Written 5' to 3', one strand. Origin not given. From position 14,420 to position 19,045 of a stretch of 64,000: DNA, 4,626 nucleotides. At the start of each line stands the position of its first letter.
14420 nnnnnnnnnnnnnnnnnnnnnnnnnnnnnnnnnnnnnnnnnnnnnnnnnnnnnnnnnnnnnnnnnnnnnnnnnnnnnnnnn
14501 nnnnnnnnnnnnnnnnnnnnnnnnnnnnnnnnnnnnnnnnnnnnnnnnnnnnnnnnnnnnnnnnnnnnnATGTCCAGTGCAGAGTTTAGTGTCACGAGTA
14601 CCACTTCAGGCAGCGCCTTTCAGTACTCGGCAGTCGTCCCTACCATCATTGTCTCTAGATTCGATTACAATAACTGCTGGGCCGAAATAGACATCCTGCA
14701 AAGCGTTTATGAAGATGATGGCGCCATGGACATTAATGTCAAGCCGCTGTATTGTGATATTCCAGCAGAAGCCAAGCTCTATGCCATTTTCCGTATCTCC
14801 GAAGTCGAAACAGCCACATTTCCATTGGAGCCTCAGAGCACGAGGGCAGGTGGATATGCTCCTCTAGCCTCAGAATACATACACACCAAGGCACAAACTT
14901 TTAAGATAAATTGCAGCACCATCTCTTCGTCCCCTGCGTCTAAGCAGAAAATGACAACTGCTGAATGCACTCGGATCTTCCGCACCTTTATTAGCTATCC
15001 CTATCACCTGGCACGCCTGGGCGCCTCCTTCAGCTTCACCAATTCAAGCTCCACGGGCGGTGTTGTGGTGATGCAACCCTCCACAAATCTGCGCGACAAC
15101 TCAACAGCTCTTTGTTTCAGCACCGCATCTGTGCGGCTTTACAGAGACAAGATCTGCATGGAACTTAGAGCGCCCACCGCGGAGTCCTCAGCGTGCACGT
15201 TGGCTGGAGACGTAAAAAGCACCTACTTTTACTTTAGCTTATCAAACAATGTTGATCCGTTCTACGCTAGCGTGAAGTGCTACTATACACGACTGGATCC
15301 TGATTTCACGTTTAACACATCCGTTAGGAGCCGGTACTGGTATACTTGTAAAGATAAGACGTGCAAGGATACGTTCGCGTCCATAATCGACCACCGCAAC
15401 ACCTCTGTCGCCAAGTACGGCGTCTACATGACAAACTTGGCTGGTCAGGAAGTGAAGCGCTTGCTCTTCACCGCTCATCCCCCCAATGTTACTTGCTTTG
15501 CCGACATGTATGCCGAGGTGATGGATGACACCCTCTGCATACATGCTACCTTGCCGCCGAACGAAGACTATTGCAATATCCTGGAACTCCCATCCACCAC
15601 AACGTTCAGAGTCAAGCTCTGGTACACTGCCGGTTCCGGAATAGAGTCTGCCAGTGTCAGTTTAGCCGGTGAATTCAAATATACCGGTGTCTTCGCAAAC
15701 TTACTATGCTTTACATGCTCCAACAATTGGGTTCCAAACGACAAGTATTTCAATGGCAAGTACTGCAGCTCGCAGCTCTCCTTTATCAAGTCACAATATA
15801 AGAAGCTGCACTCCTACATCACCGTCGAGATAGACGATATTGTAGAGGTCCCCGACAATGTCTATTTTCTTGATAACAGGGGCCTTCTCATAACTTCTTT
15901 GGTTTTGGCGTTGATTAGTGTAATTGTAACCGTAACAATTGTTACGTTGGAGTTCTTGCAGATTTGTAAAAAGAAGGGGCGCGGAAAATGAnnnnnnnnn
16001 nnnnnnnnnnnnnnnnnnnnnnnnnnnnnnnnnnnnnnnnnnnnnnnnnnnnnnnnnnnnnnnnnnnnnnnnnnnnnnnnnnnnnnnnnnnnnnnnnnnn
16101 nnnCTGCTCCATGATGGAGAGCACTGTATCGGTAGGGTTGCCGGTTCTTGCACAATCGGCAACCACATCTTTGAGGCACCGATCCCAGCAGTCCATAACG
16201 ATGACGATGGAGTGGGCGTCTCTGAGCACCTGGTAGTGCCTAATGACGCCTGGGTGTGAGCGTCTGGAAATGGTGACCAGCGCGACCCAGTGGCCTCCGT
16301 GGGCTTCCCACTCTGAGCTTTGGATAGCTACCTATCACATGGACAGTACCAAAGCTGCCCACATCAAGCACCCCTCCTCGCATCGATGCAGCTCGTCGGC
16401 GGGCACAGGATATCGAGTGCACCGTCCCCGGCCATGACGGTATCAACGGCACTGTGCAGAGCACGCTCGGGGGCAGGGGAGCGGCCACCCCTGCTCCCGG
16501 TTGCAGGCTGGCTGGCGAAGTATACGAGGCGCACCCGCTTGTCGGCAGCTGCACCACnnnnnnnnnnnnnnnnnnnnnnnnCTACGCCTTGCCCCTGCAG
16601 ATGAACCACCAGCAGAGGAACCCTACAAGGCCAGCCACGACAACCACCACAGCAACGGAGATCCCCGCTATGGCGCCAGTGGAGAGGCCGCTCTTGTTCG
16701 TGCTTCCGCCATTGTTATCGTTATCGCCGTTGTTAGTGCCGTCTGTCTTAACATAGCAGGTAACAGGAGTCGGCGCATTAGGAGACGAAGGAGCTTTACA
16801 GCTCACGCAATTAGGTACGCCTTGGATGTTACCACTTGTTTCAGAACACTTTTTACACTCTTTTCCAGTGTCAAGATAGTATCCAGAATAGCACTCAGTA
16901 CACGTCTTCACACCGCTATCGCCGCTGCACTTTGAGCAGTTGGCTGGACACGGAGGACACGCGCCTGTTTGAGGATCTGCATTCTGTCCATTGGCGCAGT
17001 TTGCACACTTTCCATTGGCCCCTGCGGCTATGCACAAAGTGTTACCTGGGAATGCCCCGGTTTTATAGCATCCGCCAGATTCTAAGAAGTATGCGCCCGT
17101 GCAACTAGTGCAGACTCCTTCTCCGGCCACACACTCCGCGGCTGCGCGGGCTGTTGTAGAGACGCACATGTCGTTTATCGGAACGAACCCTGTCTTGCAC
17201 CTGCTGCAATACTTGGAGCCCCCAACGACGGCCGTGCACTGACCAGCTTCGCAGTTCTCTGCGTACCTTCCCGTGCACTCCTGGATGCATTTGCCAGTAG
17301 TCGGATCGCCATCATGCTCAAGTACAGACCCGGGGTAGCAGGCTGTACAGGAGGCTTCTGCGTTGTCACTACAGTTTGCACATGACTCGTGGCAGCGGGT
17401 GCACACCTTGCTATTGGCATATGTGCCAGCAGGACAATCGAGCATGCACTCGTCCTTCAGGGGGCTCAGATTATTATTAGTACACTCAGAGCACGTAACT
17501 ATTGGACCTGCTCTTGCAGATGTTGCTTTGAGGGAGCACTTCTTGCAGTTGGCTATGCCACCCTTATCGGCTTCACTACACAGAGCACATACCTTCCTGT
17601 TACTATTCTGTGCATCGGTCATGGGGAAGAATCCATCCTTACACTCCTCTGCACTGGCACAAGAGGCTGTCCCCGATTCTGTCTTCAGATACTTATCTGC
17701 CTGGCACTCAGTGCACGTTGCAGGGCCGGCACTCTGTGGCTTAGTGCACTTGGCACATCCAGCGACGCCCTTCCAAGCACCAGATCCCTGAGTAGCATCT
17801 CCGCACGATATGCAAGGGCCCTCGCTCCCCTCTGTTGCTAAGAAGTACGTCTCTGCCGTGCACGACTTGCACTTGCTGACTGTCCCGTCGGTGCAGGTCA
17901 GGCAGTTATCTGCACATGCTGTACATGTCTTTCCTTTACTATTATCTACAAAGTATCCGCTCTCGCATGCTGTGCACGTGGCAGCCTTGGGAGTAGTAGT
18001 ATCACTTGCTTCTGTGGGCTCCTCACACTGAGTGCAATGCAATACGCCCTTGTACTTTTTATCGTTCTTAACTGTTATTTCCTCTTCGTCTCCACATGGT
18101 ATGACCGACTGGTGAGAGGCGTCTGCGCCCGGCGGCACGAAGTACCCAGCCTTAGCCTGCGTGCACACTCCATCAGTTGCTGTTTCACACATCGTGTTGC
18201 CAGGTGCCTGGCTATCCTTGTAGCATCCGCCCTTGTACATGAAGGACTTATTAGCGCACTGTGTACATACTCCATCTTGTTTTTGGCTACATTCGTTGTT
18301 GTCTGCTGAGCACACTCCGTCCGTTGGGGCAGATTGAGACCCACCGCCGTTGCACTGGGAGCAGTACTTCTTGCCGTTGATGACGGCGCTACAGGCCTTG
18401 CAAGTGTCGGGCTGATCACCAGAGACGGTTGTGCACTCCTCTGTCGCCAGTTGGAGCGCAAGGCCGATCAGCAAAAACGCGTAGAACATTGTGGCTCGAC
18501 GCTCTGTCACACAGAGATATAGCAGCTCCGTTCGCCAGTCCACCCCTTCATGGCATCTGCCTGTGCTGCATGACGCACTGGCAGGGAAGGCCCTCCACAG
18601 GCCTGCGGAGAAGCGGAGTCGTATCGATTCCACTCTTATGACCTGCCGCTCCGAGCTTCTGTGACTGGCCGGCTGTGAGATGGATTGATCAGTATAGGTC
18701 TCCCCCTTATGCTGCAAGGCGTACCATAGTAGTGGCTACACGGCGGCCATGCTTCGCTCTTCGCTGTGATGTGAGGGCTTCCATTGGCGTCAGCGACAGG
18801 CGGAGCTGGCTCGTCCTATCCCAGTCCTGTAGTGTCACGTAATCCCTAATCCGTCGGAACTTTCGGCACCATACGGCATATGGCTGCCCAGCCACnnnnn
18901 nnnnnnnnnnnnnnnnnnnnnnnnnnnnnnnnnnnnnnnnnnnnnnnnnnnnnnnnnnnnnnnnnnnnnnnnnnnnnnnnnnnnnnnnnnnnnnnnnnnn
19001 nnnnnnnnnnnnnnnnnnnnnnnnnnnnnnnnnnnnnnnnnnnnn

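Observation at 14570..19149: A VSP locus has an adjacent non-VSP membrane protein carrying a related basic C-terminal tail.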

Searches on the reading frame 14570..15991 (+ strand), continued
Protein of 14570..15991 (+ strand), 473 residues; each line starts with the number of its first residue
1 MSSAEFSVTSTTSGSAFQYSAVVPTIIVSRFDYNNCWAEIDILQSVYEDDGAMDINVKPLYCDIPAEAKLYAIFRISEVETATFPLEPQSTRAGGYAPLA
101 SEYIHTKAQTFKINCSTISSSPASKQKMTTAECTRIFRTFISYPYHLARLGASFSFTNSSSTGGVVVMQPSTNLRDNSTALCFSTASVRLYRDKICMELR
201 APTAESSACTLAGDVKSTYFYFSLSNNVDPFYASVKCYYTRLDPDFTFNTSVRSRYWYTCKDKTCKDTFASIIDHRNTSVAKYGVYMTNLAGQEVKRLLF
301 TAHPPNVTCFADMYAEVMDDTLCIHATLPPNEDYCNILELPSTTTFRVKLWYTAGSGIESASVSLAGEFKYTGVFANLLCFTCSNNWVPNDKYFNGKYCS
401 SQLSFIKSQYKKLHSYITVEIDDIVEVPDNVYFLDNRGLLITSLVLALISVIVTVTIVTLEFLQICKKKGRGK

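Call 71: predict_structure(alignment_id=A2)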
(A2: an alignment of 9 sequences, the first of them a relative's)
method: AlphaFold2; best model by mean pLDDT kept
length: 571 residues; sequences in the alignment: 9
mean_pLDDT: 78.3   pTM: 0.62
mean pLDDT of the five models: 78.3, 74.9, 74.7, 72.4, 50.9
residues with pLDDT >= 90: 78; 70-90: 370; 50-70: 93; < 50: 30
segments of 3 or more residues with pLDDT < 50: 1-13, 128-130, 189-198
pLDDT, mean of each block of 10 residues (from residue 1): 36 66 74 79 72 86 76 77 76 74 85 79 63 75 79 79 76 84 67 41 77 74 70 86 82 61 77 84 84 85 65 88 81 85 80 85 81 80 89 86 80 90 76 69 93 82 94 91 93 90 89 90 85 66 82 84 63 40
secondary structure, 60 per line:
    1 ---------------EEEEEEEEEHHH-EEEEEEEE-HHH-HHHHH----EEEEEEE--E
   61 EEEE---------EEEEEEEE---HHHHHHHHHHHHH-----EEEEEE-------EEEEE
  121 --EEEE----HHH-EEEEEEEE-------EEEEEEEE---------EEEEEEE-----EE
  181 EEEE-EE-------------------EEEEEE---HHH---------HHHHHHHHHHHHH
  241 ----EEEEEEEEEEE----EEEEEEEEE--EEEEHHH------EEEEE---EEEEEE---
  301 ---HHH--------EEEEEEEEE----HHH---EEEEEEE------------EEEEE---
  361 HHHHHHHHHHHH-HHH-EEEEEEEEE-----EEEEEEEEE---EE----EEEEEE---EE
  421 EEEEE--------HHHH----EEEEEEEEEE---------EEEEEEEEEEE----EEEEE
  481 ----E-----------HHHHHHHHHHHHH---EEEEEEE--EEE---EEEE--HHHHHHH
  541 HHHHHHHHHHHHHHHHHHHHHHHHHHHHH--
elements in order: E16-24 E29-36 H42-46 E51-57 E60-64 E74-81 H85-97 E103-108 E116-120 E123-126 E135-142 E150-157 E167-173 E179-184 E207-212 H228-240 E245-255 E260-268 E271-274 E284-288 E292-297 E315-323 E334-340 E353-357 H361-372 E378-386 E392-400 E410-415 E419-425 H434-437 E442-451 E461-471 E476-480 H497-509 E513-519 E522-524 E528-531 H534-569

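Call 76: fold_search(model_id=the predicted structure, library=pdb)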
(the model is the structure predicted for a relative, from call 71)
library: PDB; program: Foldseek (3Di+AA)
matches with E <= 10: 1200; with E <= 0.001: 128
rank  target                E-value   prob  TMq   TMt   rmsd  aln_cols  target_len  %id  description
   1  6tpw                  6.1e-09  1.00  0.16  0.22  29.4       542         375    9  Crystal structures of FNIII domain one through four of the human leucocyte common antigen-related protein ( LAR) (released 2020-05-13)
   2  4pbx                  1.0e-08  1.00  0.13  0.13  27.6       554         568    7  Crystal structure of the six N-terminal domains of human receptor protein tyrosine phosphatase sigma (released 2014-11-12)
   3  2v5y                  1.5e-08  1.00  0.15  0.15  35.1       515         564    7  Crystal structure of the receptor protein tyrosine phosphatase mu ectodomain (released 2007-09-11)
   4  6mfa                  2.4e-07  1.00  0.26  0.35  15.3       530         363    8  Fragment of human fibronectin containing the 4th-7th type III domains (released 2019-09-18)
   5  8uin_A                9.6e-07  0.99  0.16  0.15  18.7       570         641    7  Structure of the C3bBb-albicin complex (released 2024-05-08)
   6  9u62_E                1.1e-06  0.99  0.15  0.09  18.1       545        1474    7  AP pathways C3 convertase C3bBbP and C3 complex (released 2026-01-14)
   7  8cem_E                1.4e-06  0.98  0.15  0.14  18.1       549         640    9  Structure of bovine native C3, re-refinement (released 2023-04-05)
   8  5i99                  1.6e-06  1.00  0.16  0.20  34.3       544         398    8  Crystal structure of mouse CNTN3 Ig5-Fn2 domains (released 2016-08-31)
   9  9ozc_A                2.3e-06  0.90  0.14  0.08  22.7       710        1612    8  Cryo-EM structure of 1:2:1 ROS1/NEL/NICOL holo-complex, conformation 1. (released 2026-02-25)
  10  9oz1_A                2.7e-06  1.00  0.17  0.14  33.3       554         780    9  Cryo-EM structure of chicken ROS1 in apo-state. Cryo-EM refinement is focused on the "leg" region of chicken ROS1. (released 2026-02-25)
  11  5e53_D                3.1e-06  1.00  0.16  0.26  19.8       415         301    8  Crystal structure of chicken CNTN1 FN1-FN3 domains (released 2016-08-31)
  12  8d6a_B                3.1e-06  0.99  0.16  0.20  22.5       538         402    9  Cryo-EM structure of human LIF signaling complex: model containing the interaction core region (released 2023-03-29)
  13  8ayh_B                3.9e-06  0.72  0.12  0.08  25.4       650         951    9  Structure of Complement C5 in Complex with small molecule inhibitor and CVF (released 2022-12-21)
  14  6xay_C                4.1e-06  1.00  0.21  0.36  19.4       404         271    8  Structure of a fragment of human fibronectin containing the 10th, 11th and 12th type III domains (released 2021-06-09)
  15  1i1r_A                4.5e-06  0.99  0.15  0.23  19.9       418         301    7  CRYSTAL STRUCTURE OF A CYTOKINE/RECEPTOR COMPLEX (released 2001-03-28)
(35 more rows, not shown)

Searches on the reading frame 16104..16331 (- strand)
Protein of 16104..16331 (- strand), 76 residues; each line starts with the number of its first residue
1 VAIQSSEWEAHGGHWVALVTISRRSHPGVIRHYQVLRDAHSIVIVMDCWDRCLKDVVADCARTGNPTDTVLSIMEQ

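Call 80: search_protein_families(library=pfam, proteins=[window:16104-16331:-], max_evalue=1)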
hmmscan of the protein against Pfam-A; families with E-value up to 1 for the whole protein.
seq(76 aa): 1 family
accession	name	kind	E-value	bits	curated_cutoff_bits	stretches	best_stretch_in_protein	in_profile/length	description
PF00069.31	Pkinase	-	0.18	11.6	31.7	1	22-58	53-90/263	Protein kinase domain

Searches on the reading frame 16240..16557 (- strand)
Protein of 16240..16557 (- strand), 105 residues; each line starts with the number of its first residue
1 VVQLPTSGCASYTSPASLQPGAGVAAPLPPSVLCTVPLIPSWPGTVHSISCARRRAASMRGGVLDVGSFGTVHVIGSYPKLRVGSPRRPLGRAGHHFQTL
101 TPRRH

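Call 47: search_protein_families(library=pfam, proteins=[window:16240-16557:-], max_evalue=1)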
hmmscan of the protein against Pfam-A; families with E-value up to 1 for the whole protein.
window:16240-16557:- (105 aa): 0 families

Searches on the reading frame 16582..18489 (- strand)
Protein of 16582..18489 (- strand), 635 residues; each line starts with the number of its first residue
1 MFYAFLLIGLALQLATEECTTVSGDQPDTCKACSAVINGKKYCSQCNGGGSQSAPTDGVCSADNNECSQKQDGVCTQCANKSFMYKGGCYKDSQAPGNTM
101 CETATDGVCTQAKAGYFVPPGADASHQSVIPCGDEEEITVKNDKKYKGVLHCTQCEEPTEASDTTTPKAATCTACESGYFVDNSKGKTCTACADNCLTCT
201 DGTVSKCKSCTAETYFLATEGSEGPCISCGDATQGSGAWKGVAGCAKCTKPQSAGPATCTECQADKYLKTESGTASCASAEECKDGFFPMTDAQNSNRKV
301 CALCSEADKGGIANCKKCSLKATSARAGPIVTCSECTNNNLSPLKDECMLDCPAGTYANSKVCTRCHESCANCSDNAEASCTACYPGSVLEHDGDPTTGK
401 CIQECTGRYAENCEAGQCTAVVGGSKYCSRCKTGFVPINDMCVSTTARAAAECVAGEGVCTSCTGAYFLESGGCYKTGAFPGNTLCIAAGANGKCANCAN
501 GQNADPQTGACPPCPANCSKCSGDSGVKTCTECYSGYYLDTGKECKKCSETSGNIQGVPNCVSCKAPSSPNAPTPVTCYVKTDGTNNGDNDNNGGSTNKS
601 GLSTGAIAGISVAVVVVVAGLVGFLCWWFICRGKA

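Call 4: search_protein_families(library=pfam, proteins=[window:16582-18489:-], max_evalue=0.01)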
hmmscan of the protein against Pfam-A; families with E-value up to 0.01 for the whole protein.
window:16582-18489:- (635 aa): 3 families
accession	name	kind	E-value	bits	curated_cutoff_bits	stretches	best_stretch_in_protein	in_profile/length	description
PF03302.18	VSP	-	3.9e-85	286.6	31.4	3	492-635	269-397/397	Giardia variant-specific surface protein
PF05808.16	Podoplanin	-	0.0083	16.9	30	0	569-623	67-120/135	Podoplanin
PF14438.12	SM-ATX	-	0.0085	16.7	29.8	0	133-155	13-35/81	Ataxin 2 SM domain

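Call 10: list_cluster_members(proteins=[P0001, window:14570-15991:+, window:16582-18489:-])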
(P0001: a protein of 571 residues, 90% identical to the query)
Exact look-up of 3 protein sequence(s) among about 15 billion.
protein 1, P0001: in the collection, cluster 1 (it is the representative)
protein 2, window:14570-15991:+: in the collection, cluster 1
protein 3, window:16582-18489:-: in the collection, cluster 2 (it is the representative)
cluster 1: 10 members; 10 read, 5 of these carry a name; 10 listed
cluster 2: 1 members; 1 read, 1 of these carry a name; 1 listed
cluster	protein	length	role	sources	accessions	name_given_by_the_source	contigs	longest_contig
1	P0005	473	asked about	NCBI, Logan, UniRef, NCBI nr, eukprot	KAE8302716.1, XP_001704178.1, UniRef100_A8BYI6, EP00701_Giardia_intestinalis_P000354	hypothetical protein GL50803_00111806 [Giardia duodenalis] | Uncharacterized protein n=1 Tax=Giardia intestinalis (strain ATCC 50803 / WB clone C6) ... | uncharacterized protein GL50803_00111806 [Giardia intestinalis]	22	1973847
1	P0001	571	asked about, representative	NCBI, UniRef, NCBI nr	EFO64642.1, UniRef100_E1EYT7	Hypothetical protein GLP15_3676 [Giardia lamblia P15] | Uncharacterized protein n=1 Tax=Giardia intestinalis (strain P15) TaxID=658858 ...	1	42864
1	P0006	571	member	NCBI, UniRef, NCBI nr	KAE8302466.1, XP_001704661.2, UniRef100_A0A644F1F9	hypothetical protein GL50803_00112059 [Giardia duodenalis] | Uncharacterized protein n=1 Tax=Giardia intestinalis (strain ATCC 50803 / WB clone C6) ... | hypothetical protein GL50803_00112059 [Giardia intestinalis]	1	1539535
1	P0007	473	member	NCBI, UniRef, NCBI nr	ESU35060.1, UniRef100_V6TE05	Hypothetical protein DHA2_153809 [Giardia duodenalis] | Uncharacterized protein n=1 Tax=Giardia intestinalis TaxID=5741 RepID=V6TE05_GIAIN | Hypothetical protein DHA2_153809 [Giardia intestinalis]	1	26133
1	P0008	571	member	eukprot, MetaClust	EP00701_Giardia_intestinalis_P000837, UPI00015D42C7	XP_001704661.1 Hypothetical protein GL50803_112059 [Giardia lamblia ATCC 50803] | status=active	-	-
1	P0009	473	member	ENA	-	-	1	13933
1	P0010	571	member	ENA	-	-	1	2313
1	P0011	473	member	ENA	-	-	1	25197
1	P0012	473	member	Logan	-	-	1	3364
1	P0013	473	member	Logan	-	-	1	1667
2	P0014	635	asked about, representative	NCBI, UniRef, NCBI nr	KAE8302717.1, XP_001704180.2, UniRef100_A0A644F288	VSP [Giardia duodenalis] | VSP n=1 Tax=Giardia intestinalis (strain ATCC 50803 / WB clone C6) TaxID=184922 ... | VSP [Giardia intestinalis]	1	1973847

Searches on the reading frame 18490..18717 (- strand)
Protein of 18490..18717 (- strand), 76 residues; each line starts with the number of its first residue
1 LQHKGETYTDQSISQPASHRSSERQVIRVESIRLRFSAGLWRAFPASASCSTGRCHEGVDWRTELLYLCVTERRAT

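Call 47: search_protein_families(library=pfam, proteins=[window:18490-18717:-], max_evalue=1)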
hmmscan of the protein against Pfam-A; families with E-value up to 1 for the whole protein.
window:18490-18717:- (76 aa): 1 family
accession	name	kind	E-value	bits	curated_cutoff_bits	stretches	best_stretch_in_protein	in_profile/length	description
PF12620.13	DUF3778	-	0.0074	16.5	22.1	1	3-37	2-36/52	Protein of unknown function (DUF3778)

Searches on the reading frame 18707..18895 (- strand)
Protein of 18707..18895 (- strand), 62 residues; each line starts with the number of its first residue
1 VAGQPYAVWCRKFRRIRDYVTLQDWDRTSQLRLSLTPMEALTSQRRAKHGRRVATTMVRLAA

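Call 47: search_protein_families(library=pfam, proteins=[window:18707-18895:-], max_evalue=1)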
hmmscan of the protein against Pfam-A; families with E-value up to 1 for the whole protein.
window:18707-18895:- (62 aa): 1 family
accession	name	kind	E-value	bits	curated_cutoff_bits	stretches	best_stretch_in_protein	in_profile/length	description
PF15512.12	CAF-1_p60_C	-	0.05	14.6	27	1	14-48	74-107/141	Chromatin assembly factor complex 1 subunit p60, C-terminal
